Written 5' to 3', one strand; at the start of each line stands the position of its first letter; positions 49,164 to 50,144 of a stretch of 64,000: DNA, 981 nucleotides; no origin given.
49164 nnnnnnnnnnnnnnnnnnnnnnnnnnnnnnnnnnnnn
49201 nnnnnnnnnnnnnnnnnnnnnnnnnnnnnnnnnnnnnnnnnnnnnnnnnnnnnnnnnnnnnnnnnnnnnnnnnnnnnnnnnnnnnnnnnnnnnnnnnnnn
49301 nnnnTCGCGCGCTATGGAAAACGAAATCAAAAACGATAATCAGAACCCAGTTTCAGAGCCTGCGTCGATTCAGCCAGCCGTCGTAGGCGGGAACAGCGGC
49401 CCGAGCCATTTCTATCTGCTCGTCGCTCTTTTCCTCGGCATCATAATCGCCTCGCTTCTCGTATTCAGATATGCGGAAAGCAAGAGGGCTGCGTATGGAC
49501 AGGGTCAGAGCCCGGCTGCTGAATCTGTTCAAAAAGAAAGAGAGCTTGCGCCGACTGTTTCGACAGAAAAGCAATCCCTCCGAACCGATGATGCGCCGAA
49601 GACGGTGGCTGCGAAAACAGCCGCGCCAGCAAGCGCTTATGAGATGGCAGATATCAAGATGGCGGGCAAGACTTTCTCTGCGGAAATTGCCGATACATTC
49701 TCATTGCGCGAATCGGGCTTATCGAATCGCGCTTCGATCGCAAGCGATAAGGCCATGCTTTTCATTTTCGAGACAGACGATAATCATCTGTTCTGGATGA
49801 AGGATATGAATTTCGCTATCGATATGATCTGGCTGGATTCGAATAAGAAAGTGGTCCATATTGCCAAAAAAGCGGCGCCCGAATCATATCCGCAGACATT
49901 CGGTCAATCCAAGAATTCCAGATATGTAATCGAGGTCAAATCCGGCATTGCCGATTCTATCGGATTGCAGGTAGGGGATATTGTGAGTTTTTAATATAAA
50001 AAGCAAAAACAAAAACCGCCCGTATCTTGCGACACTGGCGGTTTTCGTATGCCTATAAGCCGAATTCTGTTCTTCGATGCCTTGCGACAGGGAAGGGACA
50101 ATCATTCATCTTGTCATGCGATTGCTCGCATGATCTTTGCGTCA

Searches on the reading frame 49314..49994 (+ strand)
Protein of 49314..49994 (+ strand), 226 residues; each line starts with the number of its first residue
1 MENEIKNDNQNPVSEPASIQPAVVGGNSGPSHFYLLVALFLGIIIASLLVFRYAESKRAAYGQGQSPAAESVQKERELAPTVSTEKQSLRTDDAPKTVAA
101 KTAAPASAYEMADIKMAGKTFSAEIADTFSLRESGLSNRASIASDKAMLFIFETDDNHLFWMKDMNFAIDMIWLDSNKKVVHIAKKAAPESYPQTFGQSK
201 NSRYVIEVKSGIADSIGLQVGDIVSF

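Call 9: find_encoding_contigs(protein=window:49314-49994:+, flank=3000, max_places=6)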
Protein window:49314-49994:+ (226 aa): 2 contigs read that carry it; 1 place shown.
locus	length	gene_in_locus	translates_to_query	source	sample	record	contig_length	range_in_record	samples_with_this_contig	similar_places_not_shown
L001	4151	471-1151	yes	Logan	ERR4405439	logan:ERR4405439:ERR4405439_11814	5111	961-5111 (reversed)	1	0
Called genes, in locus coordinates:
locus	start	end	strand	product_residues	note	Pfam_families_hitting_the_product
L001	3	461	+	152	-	?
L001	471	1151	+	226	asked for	PF02643:DUF192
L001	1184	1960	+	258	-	-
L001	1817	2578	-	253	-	-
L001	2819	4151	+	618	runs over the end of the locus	PF03023:MurJ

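Call 10: search_protein_families(library=pfam, proteins=[window:49314-49994:+])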
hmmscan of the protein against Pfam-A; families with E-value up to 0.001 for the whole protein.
window:49314-49994:+ (226 aa): 1 family
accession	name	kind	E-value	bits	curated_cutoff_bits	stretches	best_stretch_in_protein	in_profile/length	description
PF02643.20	DUF192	-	2.9e-29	101.5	27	1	121-226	1-96/96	Uncharacterized ACR, COG1430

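Call 11: find_homologous_proteins(query=window:49314-49994:+, max_evalue=1e-10)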
Query window:49314-49994:+ (226 aa): 58 proteins with E <= 1e-10 among 492 candidates.
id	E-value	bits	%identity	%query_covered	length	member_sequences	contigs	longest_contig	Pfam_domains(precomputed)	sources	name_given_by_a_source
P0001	4.5e-141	485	100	100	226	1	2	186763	PF02643.21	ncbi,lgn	-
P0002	5.3e-102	358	74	100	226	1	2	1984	PF02643.21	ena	-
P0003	1.6e-60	222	56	97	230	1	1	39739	PF02643.21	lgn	-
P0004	1.0e-58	216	52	96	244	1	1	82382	PF02643.21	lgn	-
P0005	2.4e-43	166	46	87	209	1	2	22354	PF02643.21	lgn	-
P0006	1.5e-39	154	43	95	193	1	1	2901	PF02643.21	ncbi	-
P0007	1.1e-38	151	40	97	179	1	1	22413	PF02643.21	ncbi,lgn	-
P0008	1.0e-33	135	44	83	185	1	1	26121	PF02643.21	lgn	-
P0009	7.2e-32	129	49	53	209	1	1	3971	PF02643.21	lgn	-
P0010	4.4e-30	123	44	52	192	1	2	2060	PF02643.21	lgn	-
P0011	5.2e-29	119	50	53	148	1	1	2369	PF02643.21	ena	-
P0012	4.4e-28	116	51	50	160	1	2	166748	PF02643.21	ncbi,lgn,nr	ncbi:MAG: DUF192 domain-containing protein [bacterium]|nr:DUF192 domain-containing protein [bacteriu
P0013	1.7e-27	114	49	48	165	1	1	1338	PF02643.21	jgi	jgi:uncharacterized protein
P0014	4.1e-27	113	57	46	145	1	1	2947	PF02643.21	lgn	-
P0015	4.6e-27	113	50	50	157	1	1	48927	PF02643.21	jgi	jgi:uncharacterized protein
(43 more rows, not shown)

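Call 12: find_encoding_contigs(protein=P0002, flank=3000, max_places=3)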
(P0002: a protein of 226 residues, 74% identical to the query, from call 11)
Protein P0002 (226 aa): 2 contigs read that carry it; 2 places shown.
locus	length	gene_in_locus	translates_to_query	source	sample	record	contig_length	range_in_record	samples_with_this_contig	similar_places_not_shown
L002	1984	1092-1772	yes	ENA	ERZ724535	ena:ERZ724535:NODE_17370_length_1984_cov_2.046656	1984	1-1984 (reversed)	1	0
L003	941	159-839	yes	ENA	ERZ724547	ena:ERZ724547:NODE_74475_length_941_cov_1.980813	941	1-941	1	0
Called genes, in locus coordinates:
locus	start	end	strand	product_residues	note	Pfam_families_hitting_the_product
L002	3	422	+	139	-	?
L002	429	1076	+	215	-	PF02525:Flavodoxin_2, PF03358:FMN_red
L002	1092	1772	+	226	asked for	PF02643:DUF192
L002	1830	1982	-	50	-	?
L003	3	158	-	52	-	?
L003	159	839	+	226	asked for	PF02643:DUF192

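Call 13: find_encoding_contigs(protein=P0003, flank=3000, max_places=3)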
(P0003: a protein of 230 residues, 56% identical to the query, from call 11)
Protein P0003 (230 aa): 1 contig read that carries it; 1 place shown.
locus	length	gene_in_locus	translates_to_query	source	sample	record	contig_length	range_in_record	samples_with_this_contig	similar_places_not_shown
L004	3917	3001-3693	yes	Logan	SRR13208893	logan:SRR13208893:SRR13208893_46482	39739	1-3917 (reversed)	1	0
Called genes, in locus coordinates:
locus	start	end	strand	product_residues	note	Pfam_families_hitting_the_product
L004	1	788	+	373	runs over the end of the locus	PF00512:HisKA, PF02518:HATPase_c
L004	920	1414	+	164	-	-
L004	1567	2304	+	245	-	PF00230:MIP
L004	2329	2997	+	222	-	PF02525:Flavodoxin_2, PF03358:FMN_red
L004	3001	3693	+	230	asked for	PF02643:DUF192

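Call 14: find_encoding_contigs(protein=P0004, flank=3000, max_places=3)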
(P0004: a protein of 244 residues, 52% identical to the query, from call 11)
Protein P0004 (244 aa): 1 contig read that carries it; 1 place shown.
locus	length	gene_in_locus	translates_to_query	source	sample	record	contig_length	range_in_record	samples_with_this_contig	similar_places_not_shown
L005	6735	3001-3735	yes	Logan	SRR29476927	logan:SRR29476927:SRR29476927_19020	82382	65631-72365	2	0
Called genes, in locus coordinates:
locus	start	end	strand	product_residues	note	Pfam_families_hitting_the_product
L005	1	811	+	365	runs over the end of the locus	PF00512:HisKA, PF02518:HATPase_c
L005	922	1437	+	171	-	-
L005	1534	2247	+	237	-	PF00230:MIP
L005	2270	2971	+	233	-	PF02525:Flavodoxin_2, PF03358:FMN_red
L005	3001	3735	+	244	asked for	PF02643:DUF192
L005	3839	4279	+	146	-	-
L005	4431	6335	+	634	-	PF03023:MurJ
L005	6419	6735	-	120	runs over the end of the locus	PF01741:MscL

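Call 15: find_encoding_contigs(protein=P0005, flank=3000, max_places=3)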
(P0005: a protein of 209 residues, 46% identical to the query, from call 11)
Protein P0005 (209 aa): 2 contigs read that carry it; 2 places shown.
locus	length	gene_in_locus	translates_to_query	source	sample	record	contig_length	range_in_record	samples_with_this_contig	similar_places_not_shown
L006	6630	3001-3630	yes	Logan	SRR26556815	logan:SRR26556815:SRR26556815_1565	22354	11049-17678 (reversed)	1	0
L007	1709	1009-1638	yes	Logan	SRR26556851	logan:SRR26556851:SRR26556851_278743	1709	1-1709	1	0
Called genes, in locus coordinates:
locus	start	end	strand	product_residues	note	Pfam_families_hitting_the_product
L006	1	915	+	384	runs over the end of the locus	PF00512:HisKA, PF02518:HATPase_c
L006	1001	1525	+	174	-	-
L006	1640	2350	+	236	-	PF00230:MIP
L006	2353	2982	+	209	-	PF02525:Flavodoxin_2, PF03358:FMN_red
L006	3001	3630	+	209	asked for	PF02643:DUF192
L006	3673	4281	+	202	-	-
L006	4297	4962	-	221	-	-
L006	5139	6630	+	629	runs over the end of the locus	PF03023:MurJ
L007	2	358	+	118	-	?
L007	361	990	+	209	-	PF02525:Flavodoxin_2, PF03358:FMN_red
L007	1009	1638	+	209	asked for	PF02643:DUF192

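Call 17: find_encoding_contigs(protein=P0007, flank=3000, max_places=2)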
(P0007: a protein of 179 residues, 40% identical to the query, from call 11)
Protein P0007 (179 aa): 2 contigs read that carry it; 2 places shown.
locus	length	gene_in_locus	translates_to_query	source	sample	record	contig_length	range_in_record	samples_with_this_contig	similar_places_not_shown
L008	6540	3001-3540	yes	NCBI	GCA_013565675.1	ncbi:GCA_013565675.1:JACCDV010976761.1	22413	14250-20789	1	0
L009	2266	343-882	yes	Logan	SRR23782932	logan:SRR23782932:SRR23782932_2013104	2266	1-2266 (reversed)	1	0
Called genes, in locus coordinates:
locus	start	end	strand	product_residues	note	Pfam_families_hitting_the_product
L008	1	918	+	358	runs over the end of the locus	PF00512:HisKA, PF02518:HATPase_c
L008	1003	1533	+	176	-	-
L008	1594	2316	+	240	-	PF00230:MIP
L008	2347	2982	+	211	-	PF02525:Flavodoxin_2, PF03358:FMN_red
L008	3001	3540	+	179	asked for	PF02643:DUF192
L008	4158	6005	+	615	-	PF03023:MurJ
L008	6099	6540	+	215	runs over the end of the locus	-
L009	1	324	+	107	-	?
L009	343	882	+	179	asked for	PF02643:DUF192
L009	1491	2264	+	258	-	?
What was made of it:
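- The called ORFs differ in relatives: 146 aa, 202 aa or none (calls 14, 15, 17).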

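Call 18: find_encoding_contigs(protein=P0008, flank=3000, max_places=2)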
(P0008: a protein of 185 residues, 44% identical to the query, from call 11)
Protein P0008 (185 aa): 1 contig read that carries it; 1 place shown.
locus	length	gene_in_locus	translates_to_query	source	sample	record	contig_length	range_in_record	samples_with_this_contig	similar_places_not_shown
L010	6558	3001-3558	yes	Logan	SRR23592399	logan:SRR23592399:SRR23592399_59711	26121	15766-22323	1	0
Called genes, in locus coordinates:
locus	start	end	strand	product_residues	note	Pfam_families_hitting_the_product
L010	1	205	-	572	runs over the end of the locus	PF04024:PspC, PF22571:LiaI-LiaF-TM_PspC, PF10988:DUF2807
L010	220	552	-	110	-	PF03551:PadR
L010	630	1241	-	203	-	PF13489:Methyltransf_23, PF01209:Ubie_methyltran, PF08241:Methyltransf_11, PF08242:Methyltransf_12, PF13649:Methyltransf_25, PF13847:Methyltransf_31 (weak)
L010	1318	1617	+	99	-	PF18893:DUF5652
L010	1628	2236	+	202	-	PF00230:MIP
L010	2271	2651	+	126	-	PF01641:SelR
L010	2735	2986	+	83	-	PF18917:LiaI-LiaF-like_TM1, PF22570:LiaF-TM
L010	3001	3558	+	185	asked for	PF02643:DUF192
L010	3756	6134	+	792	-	PF03477:ATP-cone, PF17975:RNR_Alpha, PF21995:RNR-II_ins_dom (weak)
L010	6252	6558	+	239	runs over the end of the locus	-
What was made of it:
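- Tried and rejected: L010 has lost the synteny (call 18).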
